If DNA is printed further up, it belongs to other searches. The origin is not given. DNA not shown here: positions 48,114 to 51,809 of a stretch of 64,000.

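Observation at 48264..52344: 1131-aa orphan protein plus Roadblock/LC7-like partner inserted into the conserved rlmN-dxr junction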

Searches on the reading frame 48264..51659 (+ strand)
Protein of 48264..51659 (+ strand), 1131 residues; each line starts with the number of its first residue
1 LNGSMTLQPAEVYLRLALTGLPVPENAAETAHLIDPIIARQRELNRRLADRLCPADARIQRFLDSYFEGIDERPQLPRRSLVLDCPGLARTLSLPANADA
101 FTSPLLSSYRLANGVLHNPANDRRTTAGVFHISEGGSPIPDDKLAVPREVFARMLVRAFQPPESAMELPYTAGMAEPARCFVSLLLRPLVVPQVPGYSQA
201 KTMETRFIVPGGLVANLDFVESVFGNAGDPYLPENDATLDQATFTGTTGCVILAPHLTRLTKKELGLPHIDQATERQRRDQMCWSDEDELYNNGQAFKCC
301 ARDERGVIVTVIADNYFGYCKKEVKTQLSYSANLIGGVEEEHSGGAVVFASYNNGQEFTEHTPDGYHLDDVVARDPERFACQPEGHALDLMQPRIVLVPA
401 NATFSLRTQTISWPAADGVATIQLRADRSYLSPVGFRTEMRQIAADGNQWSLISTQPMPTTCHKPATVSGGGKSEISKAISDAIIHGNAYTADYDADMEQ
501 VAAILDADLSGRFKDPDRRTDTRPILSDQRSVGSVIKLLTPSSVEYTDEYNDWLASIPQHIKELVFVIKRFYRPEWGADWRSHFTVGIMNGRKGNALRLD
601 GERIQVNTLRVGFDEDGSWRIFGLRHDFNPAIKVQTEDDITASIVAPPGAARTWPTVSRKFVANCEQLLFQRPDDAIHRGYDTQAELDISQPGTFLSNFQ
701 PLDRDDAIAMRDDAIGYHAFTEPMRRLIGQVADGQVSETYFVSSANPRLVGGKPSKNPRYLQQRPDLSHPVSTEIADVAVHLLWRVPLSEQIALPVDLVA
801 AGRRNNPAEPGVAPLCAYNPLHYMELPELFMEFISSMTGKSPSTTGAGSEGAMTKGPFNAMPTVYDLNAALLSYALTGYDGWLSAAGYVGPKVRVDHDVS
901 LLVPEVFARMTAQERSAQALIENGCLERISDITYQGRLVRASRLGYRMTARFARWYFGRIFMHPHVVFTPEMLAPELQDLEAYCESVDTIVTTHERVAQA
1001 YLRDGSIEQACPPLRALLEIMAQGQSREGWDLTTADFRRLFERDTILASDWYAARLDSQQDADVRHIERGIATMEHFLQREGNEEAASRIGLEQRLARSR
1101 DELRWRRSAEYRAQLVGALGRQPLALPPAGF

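Call 3: search_protein_families(library=pfam, proteins=[window:48264-51659:+], max_evalue=1)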
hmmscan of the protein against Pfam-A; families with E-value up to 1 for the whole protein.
window:48264-51659:+ (1131 aa): 0 families

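Call 4: search_protein_families(library=ncbifam, proteins=[window:48264-51659:+], max_evalue=1)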
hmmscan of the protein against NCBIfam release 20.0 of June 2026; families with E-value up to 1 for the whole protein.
window:48264-51659:+ (1131 aa): 2 families
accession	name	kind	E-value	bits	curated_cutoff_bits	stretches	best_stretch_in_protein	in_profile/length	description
NF004109.0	PRK05595.1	equivalog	0.17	10.5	737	1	509-552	357-400/444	replicative DNA helicase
NF006149.0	PRK08296.1-1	equivalog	0.22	9.9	730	1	823-934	273-377/568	hypothetical protein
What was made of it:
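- It notes that no InterPro family existed, which explains the empty Pfam and NCBIfam scans (calls 3, 4).
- Tried and rejected: Pfam and NCBIfam on both proteins (calls 3, 4) returned nothing.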

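Call 5: search_solved_structures(query=window:48264-51659:+, max_evalue=0.01, show_alignments=1)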
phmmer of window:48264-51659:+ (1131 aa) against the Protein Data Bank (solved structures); distinct sequences matched with E-value up to 0.01: 2.
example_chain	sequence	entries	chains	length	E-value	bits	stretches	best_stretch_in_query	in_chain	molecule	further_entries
6k31_A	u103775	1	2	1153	0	1556.4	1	11-1123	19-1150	AiPEPCK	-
8e1u_A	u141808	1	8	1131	0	1520.6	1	10-1123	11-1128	PPi-dependent PEPCK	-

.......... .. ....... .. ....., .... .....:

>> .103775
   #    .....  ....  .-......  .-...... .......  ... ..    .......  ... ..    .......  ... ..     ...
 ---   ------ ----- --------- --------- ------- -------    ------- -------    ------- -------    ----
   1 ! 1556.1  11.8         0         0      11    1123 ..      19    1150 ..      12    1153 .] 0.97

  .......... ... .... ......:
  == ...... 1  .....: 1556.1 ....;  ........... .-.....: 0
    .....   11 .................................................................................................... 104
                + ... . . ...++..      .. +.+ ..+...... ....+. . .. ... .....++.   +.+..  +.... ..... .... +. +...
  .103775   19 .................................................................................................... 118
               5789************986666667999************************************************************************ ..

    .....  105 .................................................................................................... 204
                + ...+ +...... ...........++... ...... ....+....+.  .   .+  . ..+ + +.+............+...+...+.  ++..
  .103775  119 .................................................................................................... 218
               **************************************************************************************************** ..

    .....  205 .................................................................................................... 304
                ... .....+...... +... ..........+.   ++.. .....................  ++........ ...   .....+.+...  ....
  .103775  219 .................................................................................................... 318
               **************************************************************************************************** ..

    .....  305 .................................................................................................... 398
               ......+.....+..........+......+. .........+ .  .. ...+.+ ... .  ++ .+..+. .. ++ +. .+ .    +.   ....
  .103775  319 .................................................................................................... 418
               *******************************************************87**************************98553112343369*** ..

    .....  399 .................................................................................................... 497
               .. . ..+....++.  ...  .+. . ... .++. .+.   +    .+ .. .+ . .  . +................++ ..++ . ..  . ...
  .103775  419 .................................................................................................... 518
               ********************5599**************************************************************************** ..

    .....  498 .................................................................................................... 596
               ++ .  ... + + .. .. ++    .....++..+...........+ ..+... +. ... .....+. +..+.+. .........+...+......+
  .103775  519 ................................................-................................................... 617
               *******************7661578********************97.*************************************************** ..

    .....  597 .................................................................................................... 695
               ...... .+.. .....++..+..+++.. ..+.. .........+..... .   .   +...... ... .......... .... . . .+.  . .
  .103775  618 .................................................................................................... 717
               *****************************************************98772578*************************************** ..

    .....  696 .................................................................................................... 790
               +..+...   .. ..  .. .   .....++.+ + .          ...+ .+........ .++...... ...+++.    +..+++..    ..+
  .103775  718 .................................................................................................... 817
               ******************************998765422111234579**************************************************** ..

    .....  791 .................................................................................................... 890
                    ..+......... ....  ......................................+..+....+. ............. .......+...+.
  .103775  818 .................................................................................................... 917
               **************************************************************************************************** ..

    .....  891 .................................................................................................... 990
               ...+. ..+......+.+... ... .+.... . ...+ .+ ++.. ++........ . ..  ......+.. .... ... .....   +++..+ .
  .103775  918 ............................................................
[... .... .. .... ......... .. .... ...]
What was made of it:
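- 48264..51659 (+): PPi-dependent phosphoenolpyruvate carboxykinase (PEP carboxytransphosphorylase, EC 4.1.1.38), full length. The true start is possibly the ATG at 48276. phmmer against PDB: 6k31_A AiPEPCK at 1556 bits and 8e1u_A PPi-dependent PEPCK at 1520 bits, both E = 0, covering residues 10-1123 (call 5).
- On PPi-dependent PEPCK (EC 4.1.1.38): Call 5: 6k31_A at 1556 bits and 8e1u_A at 1520 bits, both E = 0, query residues 10-1123 aligned to chain residues 11-1150. It is identical in AiPEPCK (call 5).
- Call 5: E = 0 with full-length coverage of two solved PPi-PEPCKs. The large protein is a metabolic enzyme with solved structures (call 5). The motif lies in a protein that aligns throughout with enzymes named PPi-dependent PEPCK by the depositors of their structures (call 5).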

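Call 11: find_related_loci(query=window:48264-51659:+, collection=genome_contigs, flank=6000)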
Query window:48264-51659:+ (1131 aa) in genome_contigs; peptide patterns used: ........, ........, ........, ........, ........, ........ (x = any residue, [..] = any of these).
230 stretches matched a pattern; 209 encode a relative of the query (tblastn E <= 1e-3); the best 80 are kept; 80 distinct loci.
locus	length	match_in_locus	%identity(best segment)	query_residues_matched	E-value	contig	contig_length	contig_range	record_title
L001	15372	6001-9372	90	1-1124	0e+0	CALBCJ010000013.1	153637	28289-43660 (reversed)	MAG TPA_asm: uncultured Propionibacteriaceae bacterium isolate ERR589517_bin.91_CONCOCT_v1.1_MAG genome assembly, contig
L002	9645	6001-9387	75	2-1124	0e+0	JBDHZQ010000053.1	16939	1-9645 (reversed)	MAG: Propionibacteriaceae bacterium isolate AS-MICRO-3CA.157 NODE_15500_length_16939_cov_5.456951, whole genome shotgun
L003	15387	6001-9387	68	3-1124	0e+0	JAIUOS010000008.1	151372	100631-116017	MAG: Actinomycetota bacterium isolate PROP2 3300009517-bin.5~Ga0102832_1000190, whole genome shotgun sequence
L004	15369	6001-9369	68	8-1124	0e+0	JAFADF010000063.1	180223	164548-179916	MAG: Actinomycetes bacterium isolate OH_SBB_7 k127_642697, whole genome shotgun sequence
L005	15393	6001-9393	67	2-1124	0e+0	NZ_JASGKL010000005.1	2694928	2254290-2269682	MAG: Propionicimonas sp. isolate 5N585 JMF-2111-06-0005.ont.bin.585_4, whole genome shotgun sequence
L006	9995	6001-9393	68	2-1124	0e+0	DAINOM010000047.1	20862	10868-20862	MAG TPA_asm: Propionicimonas sp. isolate CTOTU7639 NODE_4198_length_20862_cov_12.186476, whole genome shotgun sequence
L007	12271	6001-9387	68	3-1124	0e+0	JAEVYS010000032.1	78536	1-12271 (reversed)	MAG: Actinomycetes bacterium isolate OH_PBB_141 k127_1822600, whole genome shotgun sequence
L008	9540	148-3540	67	2-1124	0e+0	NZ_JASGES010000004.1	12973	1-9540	MAG: Propionicimonas sp. isolate 7M027 JMF-2106-05-0007A.bin.27_3, whole genome shotgun sequence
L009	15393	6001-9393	68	2-1124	0e+0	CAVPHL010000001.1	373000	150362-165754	MAG: uncultured Actinomycetota bacterium isolate MFD09964.bin.2.182 genome assembly, contig: contig_12960, whole genome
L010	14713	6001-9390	66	2-1124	0e+0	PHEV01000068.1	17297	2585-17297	MAG: Actinobacteria bacterium HGW-Actinobacteria-5 08E140C01_scaffold_2257, whole genome shotgun sequence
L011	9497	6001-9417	67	10-1130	0e+0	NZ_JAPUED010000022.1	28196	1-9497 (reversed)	MAG: Micropruina sp. isolate labscale reactor_MAG16 NODE_1217_length_28196_cov_21.051988, whole genome shotgun sequence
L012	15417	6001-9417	67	4-1124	0e+0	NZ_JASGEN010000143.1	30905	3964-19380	MAG: Micropruina sp. isolate 7M016 JMF-2106-05-0007A.bin.16_142, whole genome shotgun sequence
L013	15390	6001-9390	66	2-1124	0e+0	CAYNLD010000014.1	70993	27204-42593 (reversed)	MAG TPA_asm: uncultured Propionibacteriaceae bacterium isolate binchicken_co26_127 genome assembly, contig: NODE_580_len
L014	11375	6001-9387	66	2-1124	0e+0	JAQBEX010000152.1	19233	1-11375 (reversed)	MAG: Actinomycetes bacterium isolate MAG_437_bin-06 437_bin-06_ctg-152, whole genome shotgun sequence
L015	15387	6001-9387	66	2-1124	0e+0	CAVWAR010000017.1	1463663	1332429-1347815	MAG: uncultured Actinomycetes bacterium isolate MFD03804.bin.1.265 genome assembly, contig: contig_8008, whole genome sh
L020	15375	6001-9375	66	2-1123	0e+0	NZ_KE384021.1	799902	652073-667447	Propionicicella superfundia DSM 22317 G555DRAFT_scaffold00002.2, whole genome shotgun sequence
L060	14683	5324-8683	63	12-1123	0e+0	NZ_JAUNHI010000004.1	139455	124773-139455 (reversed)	MAG: Actinomyces sp. isolate S28M_Sa_3 NODE_24_length_139455_cov_60.042977, whole genome shotgun sequence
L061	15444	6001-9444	62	3-1123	0e+0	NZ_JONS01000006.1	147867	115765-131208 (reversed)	Actinomyces israelii DSM 43320 O145DRAFT_scaffold00006.6_C, whole genome shotgun sequence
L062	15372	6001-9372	62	12-1123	0e+0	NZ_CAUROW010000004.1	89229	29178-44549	MAG: uncultured Actinomyces sp. isolate ERR9968884_bin.11_MetaWRAP_v1.3_MAG ERZ21615687.35, whole genome shotgun sequenc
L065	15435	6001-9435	62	2-1123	0e+0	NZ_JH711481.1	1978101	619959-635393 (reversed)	Actinomyces massiliensis 4401292 scaffold00001, whole genome shotgun sequence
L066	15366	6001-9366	63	14-1123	0e+0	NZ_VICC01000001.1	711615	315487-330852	Actinomyces oris strain CCUG 34288 CCUG34288T_0000001, whole genome shotgun sequence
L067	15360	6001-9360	62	12-1123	0e+0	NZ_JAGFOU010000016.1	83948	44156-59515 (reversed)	Actinomyces bowdenii strain DSM 15435 Scaffold16, whole genome shotgun sequence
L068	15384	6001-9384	62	12-1123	0e+0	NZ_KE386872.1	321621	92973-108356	Actinomyces gerencseriae DSM 6844 G448DRAFT_scaffold00003.3, whole genome shotgun sequence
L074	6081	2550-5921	62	12-1123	0e+0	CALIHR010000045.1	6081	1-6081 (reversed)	MAG TPA_asm: uncultured Actinobaculum sp. isolate ERR589377_bin.66_CONCOCT_v1.1_MAG genome assembly, contig: ERZ772771.7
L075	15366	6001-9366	62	14-1123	0e+0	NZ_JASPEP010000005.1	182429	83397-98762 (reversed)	Actinomyces stomatis strain PK606 1A31_00005, whole genome shotgun sequence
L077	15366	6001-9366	62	14-1123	0e+0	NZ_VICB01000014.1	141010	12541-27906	Actinomyces johnsonii strain CCUG 34287 CCUG34287T_0000014, whole genome shotgun sequence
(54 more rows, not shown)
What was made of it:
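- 48264..51659 (+): 209 genomic relatives were found; the best 80 are 61-90% identical (call 11).
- PPi-PEPCK has a patchy distribution that includes Betaproteobacteria (call 11). The nearest homologues (68-90% identity) are all Propionibacteriaceae (call 11).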

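Call 54: search_protein_families(library=pfam, proteins=[L001:12512-13642:-, L001:9386-11185:+], max_evalue=0.1)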
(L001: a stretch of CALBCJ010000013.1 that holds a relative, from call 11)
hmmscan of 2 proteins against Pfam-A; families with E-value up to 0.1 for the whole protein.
L001:12512-13642:- (376 aa): 2 families
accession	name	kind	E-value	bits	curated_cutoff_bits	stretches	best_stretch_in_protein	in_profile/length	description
PF18306.6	LDcluster4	-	8e-11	42.2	26.3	1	160-210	3-52/151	SLOG cluster4 family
PF03641.19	Lysine_decarbox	-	1.6e-06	28.8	27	1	248-372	5-128/131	Possible lysine decarboxylase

L001:9386-11185:+ (599 aa): 4 families
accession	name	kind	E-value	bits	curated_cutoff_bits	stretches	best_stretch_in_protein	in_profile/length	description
PF02837.24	Glyco_hydro_2_N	-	2.9e-11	44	28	1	32-190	2-166/169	Glycosyl hydrolases family 2, sugar binding domain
PF02836.23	Glyco_hydro_2_C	-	1.8e-09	37.6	21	1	325-574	36-285/302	Glycosyl hydrolases family 2, TIM barrel domain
PF00703.27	Glyco_hydro_2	-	8.6e-05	23.7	23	1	238-271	61-99/109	Glycosyl hydrolases family 2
PF22666.2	Glyco_hydro_2_N2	-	0.0042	17.6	27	1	89-169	50-132/167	Glycosyl hydrolase 2 galactose-binding domain-like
